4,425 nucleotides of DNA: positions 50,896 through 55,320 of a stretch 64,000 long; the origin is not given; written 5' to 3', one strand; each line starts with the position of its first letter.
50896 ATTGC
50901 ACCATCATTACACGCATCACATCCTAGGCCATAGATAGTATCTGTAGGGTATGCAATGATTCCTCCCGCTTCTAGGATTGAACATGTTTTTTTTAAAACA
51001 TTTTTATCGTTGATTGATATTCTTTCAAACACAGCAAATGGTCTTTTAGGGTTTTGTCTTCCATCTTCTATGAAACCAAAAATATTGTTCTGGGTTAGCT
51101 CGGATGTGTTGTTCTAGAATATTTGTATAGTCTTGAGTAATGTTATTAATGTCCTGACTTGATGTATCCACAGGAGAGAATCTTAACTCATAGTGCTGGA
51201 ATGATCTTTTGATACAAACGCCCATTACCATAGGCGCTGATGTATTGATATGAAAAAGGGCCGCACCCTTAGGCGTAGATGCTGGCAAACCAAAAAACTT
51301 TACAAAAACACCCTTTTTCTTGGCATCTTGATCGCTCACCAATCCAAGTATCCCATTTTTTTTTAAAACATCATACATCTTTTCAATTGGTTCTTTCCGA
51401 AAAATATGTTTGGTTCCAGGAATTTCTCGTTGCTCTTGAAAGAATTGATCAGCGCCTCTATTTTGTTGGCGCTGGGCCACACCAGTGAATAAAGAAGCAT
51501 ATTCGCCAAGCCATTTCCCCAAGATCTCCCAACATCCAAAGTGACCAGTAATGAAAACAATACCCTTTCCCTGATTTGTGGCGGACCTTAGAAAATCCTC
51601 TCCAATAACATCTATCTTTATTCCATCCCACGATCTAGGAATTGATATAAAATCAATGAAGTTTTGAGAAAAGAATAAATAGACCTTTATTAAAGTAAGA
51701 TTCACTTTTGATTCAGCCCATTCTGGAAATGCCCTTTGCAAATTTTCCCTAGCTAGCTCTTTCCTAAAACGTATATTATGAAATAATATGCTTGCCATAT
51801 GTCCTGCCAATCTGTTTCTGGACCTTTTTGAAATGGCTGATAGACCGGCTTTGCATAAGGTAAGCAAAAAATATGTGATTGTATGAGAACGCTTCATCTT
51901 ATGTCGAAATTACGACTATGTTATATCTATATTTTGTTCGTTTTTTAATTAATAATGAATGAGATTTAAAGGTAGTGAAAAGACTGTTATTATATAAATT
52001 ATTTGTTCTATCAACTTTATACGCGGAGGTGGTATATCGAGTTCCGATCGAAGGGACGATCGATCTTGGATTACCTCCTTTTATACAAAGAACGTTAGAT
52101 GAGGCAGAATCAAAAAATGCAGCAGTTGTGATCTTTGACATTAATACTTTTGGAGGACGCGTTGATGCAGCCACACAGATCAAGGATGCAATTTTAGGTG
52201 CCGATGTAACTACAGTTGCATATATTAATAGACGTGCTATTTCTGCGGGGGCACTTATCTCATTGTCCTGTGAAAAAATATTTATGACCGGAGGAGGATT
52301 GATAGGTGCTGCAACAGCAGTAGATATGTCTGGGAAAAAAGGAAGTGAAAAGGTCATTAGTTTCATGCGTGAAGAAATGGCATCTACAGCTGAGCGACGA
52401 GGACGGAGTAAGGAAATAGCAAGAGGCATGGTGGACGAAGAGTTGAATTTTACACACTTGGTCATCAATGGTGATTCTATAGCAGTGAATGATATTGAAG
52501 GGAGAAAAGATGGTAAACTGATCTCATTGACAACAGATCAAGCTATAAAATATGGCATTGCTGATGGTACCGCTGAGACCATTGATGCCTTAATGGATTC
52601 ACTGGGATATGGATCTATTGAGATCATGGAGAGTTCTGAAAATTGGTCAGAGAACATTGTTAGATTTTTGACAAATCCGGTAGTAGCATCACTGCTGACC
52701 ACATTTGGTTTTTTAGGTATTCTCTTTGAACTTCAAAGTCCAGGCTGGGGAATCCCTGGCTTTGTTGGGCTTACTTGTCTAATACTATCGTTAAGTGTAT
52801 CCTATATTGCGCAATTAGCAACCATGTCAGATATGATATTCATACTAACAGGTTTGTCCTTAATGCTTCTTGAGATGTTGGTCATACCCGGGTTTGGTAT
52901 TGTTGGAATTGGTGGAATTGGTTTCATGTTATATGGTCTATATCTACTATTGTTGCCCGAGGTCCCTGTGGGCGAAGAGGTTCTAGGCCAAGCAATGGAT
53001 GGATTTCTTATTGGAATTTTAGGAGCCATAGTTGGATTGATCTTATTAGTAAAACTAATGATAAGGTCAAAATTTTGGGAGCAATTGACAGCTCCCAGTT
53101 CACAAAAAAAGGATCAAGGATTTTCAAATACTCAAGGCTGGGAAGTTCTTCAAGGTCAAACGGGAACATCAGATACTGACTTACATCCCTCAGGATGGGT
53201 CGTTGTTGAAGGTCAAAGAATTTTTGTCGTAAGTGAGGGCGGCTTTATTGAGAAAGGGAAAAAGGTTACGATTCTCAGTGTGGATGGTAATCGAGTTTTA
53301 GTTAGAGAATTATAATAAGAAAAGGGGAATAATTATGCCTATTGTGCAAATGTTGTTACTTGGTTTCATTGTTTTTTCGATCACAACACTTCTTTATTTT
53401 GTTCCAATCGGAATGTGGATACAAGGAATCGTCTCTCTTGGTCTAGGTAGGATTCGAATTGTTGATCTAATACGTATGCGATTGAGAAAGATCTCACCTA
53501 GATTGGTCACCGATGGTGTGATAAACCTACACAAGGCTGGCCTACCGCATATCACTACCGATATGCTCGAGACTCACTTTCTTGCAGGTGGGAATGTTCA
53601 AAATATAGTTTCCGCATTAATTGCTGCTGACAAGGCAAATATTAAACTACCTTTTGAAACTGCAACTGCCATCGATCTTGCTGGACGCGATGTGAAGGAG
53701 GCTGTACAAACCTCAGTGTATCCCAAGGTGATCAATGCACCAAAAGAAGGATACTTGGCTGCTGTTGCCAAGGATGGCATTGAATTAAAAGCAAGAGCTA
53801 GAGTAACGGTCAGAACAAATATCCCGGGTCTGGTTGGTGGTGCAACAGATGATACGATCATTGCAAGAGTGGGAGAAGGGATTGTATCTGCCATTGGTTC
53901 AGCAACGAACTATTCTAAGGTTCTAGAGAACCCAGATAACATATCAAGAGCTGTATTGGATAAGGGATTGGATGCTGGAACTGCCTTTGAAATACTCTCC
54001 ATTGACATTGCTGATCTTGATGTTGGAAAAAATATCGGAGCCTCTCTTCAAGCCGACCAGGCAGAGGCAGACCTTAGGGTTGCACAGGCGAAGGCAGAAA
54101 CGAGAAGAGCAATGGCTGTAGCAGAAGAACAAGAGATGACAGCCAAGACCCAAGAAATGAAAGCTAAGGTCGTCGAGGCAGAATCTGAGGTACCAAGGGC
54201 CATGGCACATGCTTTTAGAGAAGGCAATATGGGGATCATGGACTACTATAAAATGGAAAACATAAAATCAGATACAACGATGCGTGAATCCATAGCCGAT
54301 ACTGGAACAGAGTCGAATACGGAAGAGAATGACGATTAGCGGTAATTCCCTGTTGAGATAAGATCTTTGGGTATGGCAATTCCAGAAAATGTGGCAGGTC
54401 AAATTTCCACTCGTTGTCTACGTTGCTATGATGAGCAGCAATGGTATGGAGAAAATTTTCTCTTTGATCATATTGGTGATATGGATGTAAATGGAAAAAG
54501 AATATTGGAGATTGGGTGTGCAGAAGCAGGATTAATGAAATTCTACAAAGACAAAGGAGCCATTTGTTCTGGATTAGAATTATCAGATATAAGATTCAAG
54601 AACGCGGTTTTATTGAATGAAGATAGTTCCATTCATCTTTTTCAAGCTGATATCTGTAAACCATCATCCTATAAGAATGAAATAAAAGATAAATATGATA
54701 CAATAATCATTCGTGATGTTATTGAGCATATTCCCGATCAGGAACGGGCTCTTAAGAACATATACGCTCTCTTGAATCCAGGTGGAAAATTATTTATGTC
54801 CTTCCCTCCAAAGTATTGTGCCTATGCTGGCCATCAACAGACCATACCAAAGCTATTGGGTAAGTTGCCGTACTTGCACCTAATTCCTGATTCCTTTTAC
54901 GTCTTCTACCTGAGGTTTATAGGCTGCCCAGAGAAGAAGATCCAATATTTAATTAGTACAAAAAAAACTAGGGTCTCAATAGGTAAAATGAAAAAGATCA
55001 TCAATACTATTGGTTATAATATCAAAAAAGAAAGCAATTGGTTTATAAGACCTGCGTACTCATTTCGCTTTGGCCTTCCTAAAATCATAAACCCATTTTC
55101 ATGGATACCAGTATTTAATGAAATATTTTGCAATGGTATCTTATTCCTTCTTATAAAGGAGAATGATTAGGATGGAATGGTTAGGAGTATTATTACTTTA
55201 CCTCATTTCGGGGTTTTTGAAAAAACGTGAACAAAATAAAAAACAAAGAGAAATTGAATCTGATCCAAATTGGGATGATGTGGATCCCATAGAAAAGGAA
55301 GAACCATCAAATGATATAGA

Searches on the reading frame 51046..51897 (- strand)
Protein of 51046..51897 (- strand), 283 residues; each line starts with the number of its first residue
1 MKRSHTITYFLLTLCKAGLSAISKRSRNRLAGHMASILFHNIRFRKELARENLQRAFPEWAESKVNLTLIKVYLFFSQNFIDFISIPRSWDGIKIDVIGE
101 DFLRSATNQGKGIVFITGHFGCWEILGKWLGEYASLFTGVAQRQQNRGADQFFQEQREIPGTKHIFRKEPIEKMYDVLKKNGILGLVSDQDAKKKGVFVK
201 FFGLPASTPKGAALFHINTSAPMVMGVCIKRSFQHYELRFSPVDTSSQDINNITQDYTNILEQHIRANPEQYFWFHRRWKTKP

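Call 45: search_protein_families(library=pfam, proteins=[window:51046-51897:-], max_evalue=0.0001)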
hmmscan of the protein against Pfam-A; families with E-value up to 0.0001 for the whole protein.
window:51046-51897:- (283 aa): 1 family
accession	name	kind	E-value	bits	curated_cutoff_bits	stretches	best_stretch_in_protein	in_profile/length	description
PF03279.18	Lip_A_acyltrans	-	7.9e-49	166.9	22.3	1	4-281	9-295/295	Bacterial lipid A biosynthesis acyltransferase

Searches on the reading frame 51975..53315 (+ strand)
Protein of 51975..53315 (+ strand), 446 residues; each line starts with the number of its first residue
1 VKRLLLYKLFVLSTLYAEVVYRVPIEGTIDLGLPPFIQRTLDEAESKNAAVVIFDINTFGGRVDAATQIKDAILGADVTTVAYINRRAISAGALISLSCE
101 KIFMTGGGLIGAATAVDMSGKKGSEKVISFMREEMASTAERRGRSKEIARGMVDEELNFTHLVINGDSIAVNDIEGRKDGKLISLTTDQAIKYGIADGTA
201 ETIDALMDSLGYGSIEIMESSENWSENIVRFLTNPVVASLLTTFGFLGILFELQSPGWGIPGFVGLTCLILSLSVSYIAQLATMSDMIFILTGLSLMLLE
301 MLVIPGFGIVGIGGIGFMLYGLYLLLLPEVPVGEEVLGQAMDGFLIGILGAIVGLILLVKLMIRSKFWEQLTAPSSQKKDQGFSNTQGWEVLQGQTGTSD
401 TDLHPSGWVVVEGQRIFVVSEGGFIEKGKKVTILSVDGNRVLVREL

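Call 12: search_protein_families(library=pfam, proteins=[window:51975-53315:+], max_evalue=0.01)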
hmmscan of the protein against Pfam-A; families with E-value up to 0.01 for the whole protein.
window:51975-53315:+ (446 aa): 5 families
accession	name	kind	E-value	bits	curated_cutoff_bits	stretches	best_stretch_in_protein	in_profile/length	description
PF25145.1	NfeD1b_N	-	1.1e-49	169.1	40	1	20-218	2-187/189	NfeD1b, N-terminal domain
PF24961.1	NfeD_membrane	-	3.3e-20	72.8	26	1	236-358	1-117/119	NfeD integral membrane domain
PF01957.25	NfeD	-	3.5e-13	50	29.1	1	392-444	4-56/57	NfeD-like C-terminal, partner-binding domain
PF01972.22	SDH_protease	-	0.00019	21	31.3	1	56-111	98-153/286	ClpP-like SDH-type serine proteinase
PF00574.28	CLP_protease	-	0.0081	16.5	20.2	0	43-101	41-98/182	Clp protease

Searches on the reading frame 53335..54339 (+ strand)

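Call 12: search_protein_families(library=pfam, proteins=[window:53335-54339:+], max_evalue=0.01)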
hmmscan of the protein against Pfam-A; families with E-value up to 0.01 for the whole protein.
window:53335-54339:+ (334 aa): 2 families
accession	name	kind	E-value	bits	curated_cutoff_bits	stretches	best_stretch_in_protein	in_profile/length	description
PF12127.13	FloA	-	4.4e-149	496.2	34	1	8-322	4-312/314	Flotillin-like protein FloA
PF02403.27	Seryl_tRNA_N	-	0.0038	17.9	28.2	1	195-289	6-100/108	Seryl-tRNA synthetase N-terminal domain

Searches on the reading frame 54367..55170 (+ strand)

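Call 45: search_protein_families(library=pfam, proteins=[window:54367-55170:+], max_evalue=0.0001)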
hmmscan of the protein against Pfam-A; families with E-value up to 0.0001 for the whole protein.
window:54367-55170:+ (267 aa): 7 families
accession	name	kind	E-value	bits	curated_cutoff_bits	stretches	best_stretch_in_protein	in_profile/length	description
PF13489.12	Methyltransf_23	-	9.1e-15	55.2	27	1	40-151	20-123/164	Methyltransferase domain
PF08242.18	Methyltransf_12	-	2.4e-11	44.7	30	1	47-142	1-98/98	Methyltransferase domain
PF08241.18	Methyltransf_11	-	3.1e-10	41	21.2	1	47-143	1-94/95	Methyltransferase domain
PF13649.12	Methyltransf_25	-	1.2e-07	32.7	27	1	46-140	1-97/97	Methyltransferase domain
PF13847.12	Methyltransf_31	-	9.7e-07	29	27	1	42-145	3-110/145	Methyltransferase domain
PF05401.17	NodS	-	5.6e-06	26.8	24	1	41-157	42-158/201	Nodulation protein S (NodS)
PF07021.18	MetW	-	4e-05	23.8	21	1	35-178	6-138/193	Methionine biosynthesis protein MetW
